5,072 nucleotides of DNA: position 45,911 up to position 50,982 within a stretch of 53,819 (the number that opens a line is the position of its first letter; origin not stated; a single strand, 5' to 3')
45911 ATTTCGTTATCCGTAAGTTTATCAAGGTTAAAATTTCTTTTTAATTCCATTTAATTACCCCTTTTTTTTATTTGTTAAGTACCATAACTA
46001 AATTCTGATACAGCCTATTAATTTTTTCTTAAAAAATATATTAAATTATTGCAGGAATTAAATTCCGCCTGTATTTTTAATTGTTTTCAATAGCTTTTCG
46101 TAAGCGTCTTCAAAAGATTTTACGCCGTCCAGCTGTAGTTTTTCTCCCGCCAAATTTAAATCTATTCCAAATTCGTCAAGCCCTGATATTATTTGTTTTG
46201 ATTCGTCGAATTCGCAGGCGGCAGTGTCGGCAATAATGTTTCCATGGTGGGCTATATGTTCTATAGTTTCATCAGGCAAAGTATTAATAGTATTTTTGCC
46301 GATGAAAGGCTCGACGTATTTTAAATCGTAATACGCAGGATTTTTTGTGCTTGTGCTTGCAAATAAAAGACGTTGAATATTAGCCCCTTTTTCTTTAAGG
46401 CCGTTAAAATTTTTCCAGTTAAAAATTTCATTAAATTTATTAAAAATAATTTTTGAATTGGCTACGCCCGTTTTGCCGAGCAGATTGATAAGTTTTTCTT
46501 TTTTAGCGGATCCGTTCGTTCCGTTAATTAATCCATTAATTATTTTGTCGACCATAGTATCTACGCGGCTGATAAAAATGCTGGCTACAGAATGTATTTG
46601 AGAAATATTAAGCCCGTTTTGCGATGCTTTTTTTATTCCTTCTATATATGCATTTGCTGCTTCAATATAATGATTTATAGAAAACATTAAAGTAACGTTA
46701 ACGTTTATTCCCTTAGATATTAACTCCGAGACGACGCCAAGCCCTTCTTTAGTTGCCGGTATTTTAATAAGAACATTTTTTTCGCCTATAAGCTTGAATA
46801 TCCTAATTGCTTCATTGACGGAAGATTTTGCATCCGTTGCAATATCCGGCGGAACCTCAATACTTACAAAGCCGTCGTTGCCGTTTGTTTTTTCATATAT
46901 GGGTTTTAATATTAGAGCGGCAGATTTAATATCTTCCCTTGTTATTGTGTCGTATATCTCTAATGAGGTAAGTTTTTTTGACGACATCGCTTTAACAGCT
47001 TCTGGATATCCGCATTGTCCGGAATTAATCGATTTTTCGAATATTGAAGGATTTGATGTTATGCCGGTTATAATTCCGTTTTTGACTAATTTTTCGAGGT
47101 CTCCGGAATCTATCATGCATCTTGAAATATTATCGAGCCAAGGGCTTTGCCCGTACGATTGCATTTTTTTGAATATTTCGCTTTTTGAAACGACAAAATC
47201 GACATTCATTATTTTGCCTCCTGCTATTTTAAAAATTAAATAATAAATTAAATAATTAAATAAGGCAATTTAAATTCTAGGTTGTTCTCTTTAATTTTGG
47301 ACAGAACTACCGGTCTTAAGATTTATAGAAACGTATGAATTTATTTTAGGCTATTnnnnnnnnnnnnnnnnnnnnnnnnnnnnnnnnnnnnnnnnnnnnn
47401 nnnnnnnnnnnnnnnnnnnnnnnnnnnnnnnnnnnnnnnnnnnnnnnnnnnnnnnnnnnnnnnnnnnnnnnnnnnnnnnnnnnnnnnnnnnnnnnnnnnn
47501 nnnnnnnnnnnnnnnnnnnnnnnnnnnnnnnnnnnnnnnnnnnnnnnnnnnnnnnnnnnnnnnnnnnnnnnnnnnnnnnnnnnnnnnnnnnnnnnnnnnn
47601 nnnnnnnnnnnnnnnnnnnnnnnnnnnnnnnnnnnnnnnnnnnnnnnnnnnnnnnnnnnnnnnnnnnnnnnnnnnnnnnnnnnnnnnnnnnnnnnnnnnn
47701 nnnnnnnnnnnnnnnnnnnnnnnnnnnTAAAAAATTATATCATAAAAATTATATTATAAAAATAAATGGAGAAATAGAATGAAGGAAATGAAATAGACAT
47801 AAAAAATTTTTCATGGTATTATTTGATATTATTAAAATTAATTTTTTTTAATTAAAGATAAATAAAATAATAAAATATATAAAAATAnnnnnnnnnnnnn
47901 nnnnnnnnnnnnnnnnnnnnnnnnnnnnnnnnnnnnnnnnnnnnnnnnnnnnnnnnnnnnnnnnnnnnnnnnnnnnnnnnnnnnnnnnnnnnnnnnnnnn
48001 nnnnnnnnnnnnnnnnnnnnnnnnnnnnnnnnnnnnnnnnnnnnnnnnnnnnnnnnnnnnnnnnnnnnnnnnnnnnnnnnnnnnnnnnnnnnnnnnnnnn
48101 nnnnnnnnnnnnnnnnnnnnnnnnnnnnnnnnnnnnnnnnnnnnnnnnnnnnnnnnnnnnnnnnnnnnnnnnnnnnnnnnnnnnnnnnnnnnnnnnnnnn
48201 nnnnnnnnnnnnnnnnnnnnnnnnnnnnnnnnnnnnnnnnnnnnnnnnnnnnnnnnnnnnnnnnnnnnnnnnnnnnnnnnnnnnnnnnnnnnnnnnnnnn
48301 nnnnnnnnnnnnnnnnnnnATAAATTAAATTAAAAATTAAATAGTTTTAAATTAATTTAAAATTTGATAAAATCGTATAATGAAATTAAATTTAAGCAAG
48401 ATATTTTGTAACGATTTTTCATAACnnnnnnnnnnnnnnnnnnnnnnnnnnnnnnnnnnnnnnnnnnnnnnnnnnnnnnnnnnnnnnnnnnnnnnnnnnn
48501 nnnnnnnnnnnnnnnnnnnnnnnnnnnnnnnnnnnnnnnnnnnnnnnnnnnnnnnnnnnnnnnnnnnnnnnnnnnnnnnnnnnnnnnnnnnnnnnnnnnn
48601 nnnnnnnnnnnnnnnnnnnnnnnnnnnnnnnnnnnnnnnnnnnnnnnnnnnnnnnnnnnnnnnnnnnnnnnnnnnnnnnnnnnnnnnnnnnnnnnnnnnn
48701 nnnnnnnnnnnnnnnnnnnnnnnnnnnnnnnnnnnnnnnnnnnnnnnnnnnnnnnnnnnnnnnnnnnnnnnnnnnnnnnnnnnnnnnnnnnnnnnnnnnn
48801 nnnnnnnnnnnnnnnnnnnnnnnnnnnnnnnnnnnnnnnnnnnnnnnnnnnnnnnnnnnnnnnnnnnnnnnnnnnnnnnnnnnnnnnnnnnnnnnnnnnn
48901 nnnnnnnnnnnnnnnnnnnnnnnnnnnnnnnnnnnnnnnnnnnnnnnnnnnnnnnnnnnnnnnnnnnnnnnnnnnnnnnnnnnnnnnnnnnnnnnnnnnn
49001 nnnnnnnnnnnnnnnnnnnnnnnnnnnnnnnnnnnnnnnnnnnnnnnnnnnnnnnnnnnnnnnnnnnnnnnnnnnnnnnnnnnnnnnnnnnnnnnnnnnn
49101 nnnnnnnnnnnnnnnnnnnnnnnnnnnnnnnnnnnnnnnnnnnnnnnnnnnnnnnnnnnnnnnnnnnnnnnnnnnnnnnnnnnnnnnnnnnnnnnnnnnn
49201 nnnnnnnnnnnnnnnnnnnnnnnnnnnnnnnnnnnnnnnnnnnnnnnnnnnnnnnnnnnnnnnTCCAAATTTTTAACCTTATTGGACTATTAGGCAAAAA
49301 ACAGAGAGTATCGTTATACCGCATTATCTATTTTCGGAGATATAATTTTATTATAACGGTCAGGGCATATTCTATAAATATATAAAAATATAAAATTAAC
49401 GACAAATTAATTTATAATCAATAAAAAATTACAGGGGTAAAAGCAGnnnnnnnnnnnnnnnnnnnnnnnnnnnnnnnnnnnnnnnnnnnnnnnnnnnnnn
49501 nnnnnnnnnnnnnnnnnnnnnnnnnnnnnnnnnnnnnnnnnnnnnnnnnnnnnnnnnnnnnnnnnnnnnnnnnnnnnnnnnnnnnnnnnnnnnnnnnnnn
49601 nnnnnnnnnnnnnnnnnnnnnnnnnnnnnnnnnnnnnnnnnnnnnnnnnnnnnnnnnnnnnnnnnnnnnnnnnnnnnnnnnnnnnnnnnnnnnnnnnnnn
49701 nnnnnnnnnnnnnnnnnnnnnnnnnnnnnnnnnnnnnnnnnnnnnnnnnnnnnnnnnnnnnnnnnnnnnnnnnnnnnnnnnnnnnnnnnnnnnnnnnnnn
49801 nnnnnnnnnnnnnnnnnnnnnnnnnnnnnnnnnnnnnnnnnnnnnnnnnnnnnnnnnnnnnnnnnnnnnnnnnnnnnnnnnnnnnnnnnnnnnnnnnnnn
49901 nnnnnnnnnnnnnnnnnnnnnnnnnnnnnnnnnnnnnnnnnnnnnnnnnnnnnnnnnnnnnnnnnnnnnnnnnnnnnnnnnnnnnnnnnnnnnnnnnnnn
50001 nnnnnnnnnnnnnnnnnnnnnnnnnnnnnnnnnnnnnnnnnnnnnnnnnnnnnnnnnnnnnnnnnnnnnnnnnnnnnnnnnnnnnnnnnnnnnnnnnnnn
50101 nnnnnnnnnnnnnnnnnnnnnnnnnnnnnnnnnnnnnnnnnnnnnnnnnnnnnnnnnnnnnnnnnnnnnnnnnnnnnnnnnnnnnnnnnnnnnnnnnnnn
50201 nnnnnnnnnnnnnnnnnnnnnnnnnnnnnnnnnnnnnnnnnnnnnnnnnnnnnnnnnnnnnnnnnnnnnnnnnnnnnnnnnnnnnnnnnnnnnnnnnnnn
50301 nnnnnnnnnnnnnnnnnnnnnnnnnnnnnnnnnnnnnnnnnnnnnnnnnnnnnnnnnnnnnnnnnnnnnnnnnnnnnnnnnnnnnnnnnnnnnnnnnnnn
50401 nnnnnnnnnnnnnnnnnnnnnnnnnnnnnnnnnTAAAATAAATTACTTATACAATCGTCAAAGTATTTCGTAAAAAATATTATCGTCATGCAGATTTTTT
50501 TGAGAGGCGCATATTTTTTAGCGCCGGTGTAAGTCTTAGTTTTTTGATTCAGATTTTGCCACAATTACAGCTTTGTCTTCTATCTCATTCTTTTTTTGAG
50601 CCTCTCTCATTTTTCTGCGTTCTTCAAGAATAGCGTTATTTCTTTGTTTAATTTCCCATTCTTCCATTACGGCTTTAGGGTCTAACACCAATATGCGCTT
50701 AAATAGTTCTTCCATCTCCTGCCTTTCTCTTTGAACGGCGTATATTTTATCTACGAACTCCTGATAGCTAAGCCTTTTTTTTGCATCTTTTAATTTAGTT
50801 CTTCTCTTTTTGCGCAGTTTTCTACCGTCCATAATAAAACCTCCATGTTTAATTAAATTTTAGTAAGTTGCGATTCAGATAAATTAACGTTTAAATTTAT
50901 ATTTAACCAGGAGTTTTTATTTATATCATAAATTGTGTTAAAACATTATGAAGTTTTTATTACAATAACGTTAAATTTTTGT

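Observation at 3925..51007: Eight copies of a 5-unit, 11-bp-periodic Pho-box-like promoter module define a candidate phosphate-starvation regulon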

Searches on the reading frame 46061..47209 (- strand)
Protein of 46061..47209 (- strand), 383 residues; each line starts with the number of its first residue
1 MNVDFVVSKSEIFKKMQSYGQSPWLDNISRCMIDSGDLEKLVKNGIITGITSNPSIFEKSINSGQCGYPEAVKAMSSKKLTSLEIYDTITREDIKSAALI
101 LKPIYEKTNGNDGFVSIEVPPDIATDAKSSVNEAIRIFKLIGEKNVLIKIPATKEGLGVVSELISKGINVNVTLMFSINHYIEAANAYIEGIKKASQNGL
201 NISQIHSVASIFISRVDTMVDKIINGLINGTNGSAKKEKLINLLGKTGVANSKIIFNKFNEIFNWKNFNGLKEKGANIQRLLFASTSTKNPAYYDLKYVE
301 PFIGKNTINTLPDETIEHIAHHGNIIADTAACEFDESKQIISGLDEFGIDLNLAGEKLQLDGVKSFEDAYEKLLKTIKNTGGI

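Call 11: search_protein_families(library=pfam, proteins=[window:46061-47209:-])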
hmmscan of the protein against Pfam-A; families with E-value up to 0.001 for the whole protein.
window:46061-47209:- (383 aa): 1 family
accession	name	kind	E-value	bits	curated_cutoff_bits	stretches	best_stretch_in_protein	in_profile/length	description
PF00923.25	TAL_FSA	-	2.9e-70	237.3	27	1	24-377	2-285/285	Transaldolase/Fructose-6-phosphate aldolase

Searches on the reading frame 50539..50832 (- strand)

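Call 11: search_protein_families(library=pfam, proteins=[window:50539-50832:-])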
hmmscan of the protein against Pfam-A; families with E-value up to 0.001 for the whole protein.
window:50539-50832:- (98 aa): 0 families

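Call 15: search_protein_families(library=ncbifam, proteins=[window:50539-50832:-], max_evalue=0.01)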
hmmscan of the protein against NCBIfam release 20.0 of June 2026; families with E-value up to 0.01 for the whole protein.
window:50539-50832:- (98 aa): 1 family
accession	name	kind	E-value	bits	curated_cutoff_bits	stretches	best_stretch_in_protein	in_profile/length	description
NF003191.0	PRK04164.1-2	equivalog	0.0077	15.8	179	1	25-79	134-187/200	hypothetical protein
